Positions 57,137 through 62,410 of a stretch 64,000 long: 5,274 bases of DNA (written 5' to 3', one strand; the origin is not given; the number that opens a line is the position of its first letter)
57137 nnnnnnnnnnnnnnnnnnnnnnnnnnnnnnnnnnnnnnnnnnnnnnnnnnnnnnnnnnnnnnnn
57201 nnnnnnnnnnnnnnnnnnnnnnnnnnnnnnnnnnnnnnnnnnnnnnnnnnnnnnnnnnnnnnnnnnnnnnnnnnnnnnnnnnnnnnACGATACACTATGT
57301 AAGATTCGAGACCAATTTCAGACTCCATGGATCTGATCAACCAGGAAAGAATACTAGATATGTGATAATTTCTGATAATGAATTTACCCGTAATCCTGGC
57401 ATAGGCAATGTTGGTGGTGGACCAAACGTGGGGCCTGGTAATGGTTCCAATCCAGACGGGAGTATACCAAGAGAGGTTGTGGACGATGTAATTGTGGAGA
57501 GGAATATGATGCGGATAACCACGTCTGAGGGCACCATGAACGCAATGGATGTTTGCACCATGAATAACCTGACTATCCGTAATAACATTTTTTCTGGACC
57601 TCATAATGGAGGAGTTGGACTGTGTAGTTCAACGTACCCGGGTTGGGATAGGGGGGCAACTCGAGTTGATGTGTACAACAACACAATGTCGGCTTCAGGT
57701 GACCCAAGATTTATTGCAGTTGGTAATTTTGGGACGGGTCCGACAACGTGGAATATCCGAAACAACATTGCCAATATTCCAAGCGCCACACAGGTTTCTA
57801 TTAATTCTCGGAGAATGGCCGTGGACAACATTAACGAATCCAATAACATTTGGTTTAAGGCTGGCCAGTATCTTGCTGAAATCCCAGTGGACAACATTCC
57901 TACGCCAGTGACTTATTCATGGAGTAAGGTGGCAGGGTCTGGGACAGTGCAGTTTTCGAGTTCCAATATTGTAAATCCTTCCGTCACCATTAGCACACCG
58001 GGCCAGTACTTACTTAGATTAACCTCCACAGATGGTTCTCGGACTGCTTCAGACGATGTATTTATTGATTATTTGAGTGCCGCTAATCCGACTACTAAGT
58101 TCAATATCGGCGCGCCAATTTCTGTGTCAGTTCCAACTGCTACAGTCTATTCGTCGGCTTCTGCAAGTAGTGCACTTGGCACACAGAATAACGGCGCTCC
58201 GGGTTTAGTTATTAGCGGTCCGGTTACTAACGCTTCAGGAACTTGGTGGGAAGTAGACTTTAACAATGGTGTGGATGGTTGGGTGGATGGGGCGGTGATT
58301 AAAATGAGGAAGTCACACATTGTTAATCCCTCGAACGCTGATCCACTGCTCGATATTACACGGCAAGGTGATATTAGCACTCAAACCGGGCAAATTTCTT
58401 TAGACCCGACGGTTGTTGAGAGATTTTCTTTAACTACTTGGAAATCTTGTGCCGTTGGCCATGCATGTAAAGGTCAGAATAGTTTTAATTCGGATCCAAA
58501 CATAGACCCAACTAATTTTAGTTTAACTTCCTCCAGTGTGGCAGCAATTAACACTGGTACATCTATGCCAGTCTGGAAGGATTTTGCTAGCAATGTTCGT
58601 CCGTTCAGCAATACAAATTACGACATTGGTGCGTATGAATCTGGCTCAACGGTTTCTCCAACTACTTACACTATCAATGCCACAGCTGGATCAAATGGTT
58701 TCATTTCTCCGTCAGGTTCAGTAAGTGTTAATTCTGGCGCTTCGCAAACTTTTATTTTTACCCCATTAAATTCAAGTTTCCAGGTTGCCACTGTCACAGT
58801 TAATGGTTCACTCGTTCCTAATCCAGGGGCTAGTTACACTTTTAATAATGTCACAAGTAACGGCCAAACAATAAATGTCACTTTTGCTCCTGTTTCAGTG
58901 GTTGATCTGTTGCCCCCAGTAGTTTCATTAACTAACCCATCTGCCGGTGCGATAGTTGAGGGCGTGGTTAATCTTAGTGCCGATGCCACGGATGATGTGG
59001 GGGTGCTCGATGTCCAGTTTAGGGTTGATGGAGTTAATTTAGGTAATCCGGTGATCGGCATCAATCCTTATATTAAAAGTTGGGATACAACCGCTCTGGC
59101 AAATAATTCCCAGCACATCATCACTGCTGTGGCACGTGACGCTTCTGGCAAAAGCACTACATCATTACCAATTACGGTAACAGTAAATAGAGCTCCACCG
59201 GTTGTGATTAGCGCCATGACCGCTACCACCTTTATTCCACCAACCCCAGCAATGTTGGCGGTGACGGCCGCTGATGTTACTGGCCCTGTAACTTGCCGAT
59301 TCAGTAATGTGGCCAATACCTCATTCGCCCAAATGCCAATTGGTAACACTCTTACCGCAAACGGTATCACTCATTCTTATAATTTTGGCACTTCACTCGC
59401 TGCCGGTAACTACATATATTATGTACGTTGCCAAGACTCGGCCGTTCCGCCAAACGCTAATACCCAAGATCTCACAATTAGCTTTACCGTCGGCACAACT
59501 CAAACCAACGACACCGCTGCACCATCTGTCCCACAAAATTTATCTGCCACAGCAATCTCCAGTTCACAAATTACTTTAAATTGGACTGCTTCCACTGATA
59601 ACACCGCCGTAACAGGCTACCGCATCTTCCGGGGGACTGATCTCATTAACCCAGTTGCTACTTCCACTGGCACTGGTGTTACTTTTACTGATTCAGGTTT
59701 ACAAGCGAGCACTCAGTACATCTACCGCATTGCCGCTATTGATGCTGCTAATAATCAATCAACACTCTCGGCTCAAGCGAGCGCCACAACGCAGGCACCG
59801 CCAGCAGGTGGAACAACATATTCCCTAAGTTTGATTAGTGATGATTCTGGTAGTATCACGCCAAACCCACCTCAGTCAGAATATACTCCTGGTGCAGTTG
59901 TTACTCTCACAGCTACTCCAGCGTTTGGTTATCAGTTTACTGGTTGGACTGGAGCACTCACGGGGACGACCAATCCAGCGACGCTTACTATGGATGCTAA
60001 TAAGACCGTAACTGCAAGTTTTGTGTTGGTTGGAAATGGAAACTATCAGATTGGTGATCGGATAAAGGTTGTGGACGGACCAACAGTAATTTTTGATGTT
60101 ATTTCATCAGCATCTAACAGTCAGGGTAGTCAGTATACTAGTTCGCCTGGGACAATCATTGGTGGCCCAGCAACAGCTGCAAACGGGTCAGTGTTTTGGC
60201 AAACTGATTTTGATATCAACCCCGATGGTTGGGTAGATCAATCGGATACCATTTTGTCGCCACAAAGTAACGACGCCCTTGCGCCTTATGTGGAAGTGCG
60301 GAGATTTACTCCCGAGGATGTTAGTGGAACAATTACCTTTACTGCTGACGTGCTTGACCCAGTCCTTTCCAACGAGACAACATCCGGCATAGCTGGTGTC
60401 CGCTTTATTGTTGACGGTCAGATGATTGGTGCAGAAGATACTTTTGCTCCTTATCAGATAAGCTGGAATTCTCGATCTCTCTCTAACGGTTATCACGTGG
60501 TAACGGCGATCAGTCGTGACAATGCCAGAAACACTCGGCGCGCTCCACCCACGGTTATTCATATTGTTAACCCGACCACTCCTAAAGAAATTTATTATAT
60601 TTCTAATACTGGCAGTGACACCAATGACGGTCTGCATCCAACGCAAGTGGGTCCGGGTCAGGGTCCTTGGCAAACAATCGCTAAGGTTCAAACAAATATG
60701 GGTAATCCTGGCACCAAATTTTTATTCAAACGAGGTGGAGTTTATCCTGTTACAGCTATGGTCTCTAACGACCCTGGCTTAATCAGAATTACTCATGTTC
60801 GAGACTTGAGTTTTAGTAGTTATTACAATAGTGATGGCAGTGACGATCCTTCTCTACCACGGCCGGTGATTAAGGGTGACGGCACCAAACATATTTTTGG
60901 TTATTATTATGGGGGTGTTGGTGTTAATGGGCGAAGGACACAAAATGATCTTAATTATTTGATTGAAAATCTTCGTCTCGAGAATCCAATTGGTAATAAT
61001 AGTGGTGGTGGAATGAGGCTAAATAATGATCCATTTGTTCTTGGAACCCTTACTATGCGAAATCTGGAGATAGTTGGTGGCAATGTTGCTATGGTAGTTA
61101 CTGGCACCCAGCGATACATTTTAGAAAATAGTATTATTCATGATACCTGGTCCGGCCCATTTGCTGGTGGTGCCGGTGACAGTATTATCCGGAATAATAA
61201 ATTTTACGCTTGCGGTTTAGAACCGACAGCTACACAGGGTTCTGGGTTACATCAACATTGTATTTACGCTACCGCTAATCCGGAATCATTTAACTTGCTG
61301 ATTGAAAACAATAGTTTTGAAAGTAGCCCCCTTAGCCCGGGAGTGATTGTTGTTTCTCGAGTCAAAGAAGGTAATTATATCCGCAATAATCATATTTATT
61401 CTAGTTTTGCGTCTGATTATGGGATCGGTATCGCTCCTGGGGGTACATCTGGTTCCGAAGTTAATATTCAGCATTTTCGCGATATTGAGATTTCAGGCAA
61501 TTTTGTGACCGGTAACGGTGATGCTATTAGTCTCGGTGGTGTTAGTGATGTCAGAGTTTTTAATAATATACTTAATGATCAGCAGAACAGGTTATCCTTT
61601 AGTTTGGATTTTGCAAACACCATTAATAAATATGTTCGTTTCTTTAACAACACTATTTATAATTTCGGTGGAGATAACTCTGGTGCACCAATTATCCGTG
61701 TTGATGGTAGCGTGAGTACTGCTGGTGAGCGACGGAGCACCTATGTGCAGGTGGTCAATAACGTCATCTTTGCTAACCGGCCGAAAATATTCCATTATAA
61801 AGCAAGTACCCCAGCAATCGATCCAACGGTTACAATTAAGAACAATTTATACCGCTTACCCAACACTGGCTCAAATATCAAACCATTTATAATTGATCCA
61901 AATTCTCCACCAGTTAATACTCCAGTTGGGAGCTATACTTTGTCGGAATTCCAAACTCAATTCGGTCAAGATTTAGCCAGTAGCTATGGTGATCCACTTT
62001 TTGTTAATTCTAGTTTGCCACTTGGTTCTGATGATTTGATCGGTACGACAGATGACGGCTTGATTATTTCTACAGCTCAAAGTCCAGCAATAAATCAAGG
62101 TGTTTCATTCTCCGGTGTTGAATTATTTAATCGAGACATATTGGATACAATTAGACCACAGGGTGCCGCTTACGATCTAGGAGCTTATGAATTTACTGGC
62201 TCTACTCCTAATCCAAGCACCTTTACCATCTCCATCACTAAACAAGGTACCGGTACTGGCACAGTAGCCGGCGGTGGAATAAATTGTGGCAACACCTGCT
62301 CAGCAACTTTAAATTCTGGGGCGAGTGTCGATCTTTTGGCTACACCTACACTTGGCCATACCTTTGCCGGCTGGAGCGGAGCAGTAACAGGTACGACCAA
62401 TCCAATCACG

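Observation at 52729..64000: Giant secreted multidomain protein with five copies of an unrecognised Cys-bracketed domain (C[RK]W…YVRCQD)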

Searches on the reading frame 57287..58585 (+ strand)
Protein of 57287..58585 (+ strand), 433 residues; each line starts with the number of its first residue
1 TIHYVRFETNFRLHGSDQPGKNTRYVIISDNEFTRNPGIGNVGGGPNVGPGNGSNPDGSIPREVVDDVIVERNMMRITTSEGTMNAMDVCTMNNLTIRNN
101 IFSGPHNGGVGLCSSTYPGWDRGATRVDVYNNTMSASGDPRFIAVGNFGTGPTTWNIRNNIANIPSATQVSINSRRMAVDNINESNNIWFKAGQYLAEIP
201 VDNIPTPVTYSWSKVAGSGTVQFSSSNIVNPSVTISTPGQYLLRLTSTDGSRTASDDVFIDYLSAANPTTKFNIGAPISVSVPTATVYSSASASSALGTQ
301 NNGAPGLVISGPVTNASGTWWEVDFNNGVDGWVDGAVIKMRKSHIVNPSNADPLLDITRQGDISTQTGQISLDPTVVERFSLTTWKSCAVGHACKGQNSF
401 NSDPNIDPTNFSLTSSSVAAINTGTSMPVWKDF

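Call 26: search_protein_families(library=pfam, proteins=[window:57287-58585:+], max_evalue=0.05)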
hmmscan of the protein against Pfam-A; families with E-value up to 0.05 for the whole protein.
window:57287-58585:+ (433 aa): 1 family
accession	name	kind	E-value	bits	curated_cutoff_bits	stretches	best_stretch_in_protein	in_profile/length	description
PF22352.2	K319L-like_PKD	-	3.7e-07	30.5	27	1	208-260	29-82/84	K319L-like, PKD domain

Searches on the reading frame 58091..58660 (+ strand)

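Call 80: search_protein_families(library=pfam, proteins=[window:58091-58660:+], max_evalue=10)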
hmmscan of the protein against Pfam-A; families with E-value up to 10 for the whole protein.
window:58091-58660:+ (190 aa): 1 family
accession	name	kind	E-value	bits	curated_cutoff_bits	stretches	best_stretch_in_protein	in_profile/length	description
PF08239.17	SH3_3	-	0.37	11.4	27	1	45-70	27-53/54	Bacterial SH3 domain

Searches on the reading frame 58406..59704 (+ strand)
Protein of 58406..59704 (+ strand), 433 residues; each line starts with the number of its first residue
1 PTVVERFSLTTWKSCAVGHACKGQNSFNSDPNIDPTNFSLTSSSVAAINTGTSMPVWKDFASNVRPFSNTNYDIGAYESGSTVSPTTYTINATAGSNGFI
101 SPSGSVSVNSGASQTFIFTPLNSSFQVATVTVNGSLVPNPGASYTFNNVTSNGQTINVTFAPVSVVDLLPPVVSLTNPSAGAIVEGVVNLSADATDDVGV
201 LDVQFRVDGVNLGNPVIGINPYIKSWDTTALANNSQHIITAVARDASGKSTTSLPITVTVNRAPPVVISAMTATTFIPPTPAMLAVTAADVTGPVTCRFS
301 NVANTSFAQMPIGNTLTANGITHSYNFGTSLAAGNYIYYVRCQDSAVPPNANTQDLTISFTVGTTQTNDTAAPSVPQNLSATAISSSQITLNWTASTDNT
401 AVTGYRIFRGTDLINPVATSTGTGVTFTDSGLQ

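Call 26: search_protein_families(library=pfam, proteins=[window:58406-59704:+], max_evalue=0.05)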
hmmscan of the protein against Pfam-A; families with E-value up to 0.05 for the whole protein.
window:58406-59704:+ (433 aa): 2 families
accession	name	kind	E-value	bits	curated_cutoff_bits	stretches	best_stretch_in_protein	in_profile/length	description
PF17957.7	Big_7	-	3.7e-13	50.3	24.1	1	171-241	1-70/70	Bacterial Ig domain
PF00041.27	fn3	-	2.7e-05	24.7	25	1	375-408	2-36/84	Fibronectin type III domain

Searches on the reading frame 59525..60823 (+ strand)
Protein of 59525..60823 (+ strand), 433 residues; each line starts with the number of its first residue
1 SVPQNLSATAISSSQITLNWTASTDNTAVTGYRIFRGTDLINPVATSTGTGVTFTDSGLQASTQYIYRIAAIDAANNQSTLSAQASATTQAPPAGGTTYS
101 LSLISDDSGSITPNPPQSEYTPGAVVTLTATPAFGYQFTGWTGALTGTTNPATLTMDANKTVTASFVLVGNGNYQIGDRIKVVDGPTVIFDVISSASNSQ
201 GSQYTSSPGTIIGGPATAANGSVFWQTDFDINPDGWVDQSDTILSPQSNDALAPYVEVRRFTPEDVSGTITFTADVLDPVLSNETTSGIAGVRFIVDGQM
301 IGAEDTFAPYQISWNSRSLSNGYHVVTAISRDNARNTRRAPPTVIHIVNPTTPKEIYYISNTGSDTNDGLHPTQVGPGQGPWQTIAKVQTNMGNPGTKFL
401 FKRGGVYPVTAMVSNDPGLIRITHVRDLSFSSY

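Call 26: search_protein_families(library=pfam, proteins=[window:59525-60823:+], max_evalue=0.05)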
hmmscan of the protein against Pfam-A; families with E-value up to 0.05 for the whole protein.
window:59525-60823:+ (433 aa): 6 families
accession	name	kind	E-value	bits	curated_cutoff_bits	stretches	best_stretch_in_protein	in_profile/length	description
PF18998.6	Flg_new_2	-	5.2e-16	58.8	23.6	1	99-167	1-70/73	Divergent InlB B-repeat domain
PF00041.27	fn3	-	3.2e-10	40.5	25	1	2-85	2-81/84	Fibronectin type III domain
PF17957.7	Big_7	-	6.3e-08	33.6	24.1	1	266-328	14-70/70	Bacterial Ig domain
PF25788.1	Ig_Rha78A_N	-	0.0027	18.4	27.4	1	9-89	13-101/105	Rha78A-like, N-terminal immunoglobulin domain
PF09479.16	Flg_new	-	0.0059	17.1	27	1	108-164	9-64/65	Listeria-Bacteroides repeat domain (List_Bact_rpt)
PF16656.11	Pur_ac_phosph_N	-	0.043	14.8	30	0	5-89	5-93/93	Purple acid Phosphatase, N-terminal domain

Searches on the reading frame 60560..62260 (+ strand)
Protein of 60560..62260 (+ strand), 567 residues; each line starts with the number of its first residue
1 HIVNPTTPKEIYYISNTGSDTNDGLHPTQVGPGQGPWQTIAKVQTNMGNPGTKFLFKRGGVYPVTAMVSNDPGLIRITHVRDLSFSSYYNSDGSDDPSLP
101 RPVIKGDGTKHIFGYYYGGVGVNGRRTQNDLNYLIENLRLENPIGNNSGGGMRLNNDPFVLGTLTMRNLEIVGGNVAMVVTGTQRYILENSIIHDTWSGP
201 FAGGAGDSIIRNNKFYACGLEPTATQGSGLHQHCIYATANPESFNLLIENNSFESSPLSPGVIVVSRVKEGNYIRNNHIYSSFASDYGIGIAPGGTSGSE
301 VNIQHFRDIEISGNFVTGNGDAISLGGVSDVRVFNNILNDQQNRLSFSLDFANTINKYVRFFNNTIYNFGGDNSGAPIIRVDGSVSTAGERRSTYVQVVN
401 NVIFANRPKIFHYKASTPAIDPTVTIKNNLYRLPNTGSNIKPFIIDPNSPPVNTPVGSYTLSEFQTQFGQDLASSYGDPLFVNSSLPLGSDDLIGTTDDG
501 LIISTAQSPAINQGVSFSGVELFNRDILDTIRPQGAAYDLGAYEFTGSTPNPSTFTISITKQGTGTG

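Call 57: search_solved_structures(query=window:60560-62260:+, max_evalue=1)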
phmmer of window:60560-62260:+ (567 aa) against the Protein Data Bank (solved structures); distinct sequences matched with E-value up to 1: 0.

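Call 79: predict_structure(protein=window:60578-62230:+)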
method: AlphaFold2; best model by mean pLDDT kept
length: 551 residues; sequences in the alignment: 1
mean_pLDDT: 32.0   pTM: 0.27
mean pLDDT of the five models: 32.0, 29.3, 28.3, 25.1, 23.7
residues with pLDDT >= 90: 0; 70-90: 0; 50-70: 0; < 50: 551
segments of 3 or more residues with pLDDT < 50: 1-551
pLDDT, mean of each block of 10 residues (from residue 1): 28 33 32 34 40 38 34 28 34 30 25 25 31 25 26 27 29 27 31 30 38 38 39 32 28 25 24 25 28 39 40 41 44 40 40 43 35 37 38 36 36 35 30 27 29 33 32 26 26 30 30 27 31 26 29 25
secondary structure, 60 per line:
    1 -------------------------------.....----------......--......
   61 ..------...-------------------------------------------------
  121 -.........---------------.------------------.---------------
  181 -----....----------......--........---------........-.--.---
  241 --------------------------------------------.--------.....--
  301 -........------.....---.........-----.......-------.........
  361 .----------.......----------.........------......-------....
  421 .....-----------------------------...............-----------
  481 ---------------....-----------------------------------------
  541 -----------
elements in order: E32-36 E47-52 E55-62 E69-71 H122-130 E186-189 E200-205 E208-215 E225-232 E294-298 E302-309 E316-320 E324-332 E338-344 E352-361 E372-378 E389-397 E404-409 E417-425 H455-469 E496-499

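Call 80: search_protein_families(library=pfam, proteins=[window:60578-62230:+], max_evalue=10)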
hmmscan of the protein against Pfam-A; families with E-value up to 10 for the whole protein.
window:60578-62230:+ (551 aa): 2 families
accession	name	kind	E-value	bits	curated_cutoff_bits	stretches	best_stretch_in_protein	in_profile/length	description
PF05048.19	NosD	-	0.0035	17.3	23.6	1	134-273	51-169/212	Periplasmic copper-binding protein (NosD)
PF16318.11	DUF4957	-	2.7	8.3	30.8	0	149-206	66-124/142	Domain of unknown function (DUF4957)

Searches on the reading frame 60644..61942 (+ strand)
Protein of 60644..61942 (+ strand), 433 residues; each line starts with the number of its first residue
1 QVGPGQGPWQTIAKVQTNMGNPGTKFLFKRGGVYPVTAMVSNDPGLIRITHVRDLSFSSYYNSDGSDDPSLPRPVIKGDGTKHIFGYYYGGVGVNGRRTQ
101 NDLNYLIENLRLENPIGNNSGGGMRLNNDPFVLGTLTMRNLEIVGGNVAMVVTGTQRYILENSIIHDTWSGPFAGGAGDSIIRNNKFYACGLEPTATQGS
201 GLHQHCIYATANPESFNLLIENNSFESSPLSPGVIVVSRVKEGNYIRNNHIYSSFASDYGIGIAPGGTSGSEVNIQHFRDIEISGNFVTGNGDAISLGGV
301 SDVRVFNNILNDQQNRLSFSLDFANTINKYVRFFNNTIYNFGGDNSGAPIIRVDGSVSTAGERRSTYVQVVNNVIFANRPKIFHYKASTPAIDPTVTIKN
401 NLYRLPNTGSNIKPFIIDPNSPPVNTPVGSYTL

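Call 26: search_protein_families(library=pfam, proteins=[window:60644-61942:+], max_evalue=0.05)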
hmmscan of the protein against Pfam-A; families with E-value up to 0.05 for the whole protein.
window:60644-61942:+ (433 aa): 1 family
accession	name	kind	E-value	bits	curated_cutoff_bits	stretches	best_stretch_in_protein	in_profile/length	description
PF05048.19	NosD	-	0.0022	17.9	23.6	1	112-251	51-169/212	Periplasmic copper-binding protein (NosD)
